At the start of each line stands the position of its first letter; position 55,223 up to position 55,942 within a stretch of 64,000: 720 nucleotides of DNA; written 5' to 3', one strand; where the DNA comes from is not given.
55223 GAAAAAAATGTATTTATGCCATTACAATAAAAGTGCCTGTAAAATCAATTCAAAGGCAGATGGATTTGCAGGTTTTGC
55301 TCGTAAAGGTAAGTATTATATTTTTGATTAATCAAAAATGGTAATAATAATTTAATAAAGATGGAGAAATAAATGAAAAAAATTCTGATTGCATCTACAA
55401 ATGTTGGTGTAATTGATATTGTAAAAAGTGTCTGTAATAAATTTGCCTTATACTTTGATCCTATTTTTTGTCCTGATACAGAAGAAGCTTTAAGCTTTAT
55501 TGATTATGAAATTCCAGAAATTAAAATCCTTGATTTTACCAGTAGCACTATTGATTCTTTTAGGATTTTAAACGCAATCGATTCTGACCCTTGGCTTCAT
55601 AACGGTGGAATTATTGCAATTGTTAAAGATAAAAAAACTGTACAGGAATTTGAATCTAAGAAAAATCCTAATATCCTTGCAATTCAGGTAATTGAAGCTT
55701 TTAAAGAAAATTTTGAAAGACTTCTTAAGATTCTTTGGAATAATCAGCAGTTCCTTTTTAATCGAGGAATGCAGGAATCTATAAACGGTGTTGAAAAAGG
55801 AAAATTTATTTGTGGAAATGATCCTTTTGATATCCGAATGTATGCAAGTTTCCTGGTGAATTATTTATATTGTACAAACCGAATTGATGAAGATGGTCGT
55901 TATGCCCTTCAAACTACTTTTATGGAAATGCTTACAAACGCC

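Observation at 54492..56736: Candidate undescribed system: cNMP eraser plus cNMP-gated partner-switching kinase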

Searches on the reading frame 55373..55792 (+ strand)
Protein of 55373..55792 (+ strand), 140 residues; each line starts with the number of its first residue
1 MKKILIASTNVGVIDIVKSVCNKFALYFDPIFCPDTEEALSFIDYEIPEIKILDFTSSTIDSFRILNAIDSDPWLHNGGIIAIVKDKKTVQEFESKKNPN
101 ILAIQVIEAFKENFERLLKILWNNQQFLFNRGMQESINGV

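Call 52: search_protein_families(library=pfam, proteins=[window:55373-55792:+], max_evalue=10)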
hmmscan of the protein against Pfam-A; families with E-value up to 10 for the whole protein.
window:55373-55792:+ (140 aa): 1 family
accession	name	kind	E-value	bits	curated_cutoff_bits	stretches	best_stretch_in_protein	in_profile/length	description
PF15460.11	SAS4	-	0.2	12.2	24.4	1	64-117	39-89/99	Something about silencing, SAS, complex subunit 4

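Call 78: search_solved_structures(query=window:55373-55777:+, max_evalue=10, show_alignments=4)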
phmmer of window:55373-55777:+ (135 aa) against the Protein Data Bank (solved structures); distinct sequences matched with E-value up to 10: 5.
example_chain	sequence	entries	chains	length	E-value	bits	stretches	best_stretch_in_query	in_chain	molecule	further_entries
8fk2_A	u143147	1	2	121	0.026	17.9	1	1-70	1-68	Putative response regulator CovR VicR-like protein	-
6xvu_A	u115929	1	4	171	0.068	16.5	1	5-118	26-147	Response regulator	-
1nxo_A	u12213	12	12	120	0.31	14.3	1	1-69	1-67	DNA-binding response regulator | Response regulator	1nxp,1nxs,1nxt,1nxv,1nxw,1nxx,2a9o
3c3m_A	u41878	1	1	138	0.62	13.4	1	4-89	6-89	Response regulator receiver protein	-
8avv_A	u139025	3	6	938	1.3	12.3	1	10-118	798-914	Bacteriophytochrome,Response regulator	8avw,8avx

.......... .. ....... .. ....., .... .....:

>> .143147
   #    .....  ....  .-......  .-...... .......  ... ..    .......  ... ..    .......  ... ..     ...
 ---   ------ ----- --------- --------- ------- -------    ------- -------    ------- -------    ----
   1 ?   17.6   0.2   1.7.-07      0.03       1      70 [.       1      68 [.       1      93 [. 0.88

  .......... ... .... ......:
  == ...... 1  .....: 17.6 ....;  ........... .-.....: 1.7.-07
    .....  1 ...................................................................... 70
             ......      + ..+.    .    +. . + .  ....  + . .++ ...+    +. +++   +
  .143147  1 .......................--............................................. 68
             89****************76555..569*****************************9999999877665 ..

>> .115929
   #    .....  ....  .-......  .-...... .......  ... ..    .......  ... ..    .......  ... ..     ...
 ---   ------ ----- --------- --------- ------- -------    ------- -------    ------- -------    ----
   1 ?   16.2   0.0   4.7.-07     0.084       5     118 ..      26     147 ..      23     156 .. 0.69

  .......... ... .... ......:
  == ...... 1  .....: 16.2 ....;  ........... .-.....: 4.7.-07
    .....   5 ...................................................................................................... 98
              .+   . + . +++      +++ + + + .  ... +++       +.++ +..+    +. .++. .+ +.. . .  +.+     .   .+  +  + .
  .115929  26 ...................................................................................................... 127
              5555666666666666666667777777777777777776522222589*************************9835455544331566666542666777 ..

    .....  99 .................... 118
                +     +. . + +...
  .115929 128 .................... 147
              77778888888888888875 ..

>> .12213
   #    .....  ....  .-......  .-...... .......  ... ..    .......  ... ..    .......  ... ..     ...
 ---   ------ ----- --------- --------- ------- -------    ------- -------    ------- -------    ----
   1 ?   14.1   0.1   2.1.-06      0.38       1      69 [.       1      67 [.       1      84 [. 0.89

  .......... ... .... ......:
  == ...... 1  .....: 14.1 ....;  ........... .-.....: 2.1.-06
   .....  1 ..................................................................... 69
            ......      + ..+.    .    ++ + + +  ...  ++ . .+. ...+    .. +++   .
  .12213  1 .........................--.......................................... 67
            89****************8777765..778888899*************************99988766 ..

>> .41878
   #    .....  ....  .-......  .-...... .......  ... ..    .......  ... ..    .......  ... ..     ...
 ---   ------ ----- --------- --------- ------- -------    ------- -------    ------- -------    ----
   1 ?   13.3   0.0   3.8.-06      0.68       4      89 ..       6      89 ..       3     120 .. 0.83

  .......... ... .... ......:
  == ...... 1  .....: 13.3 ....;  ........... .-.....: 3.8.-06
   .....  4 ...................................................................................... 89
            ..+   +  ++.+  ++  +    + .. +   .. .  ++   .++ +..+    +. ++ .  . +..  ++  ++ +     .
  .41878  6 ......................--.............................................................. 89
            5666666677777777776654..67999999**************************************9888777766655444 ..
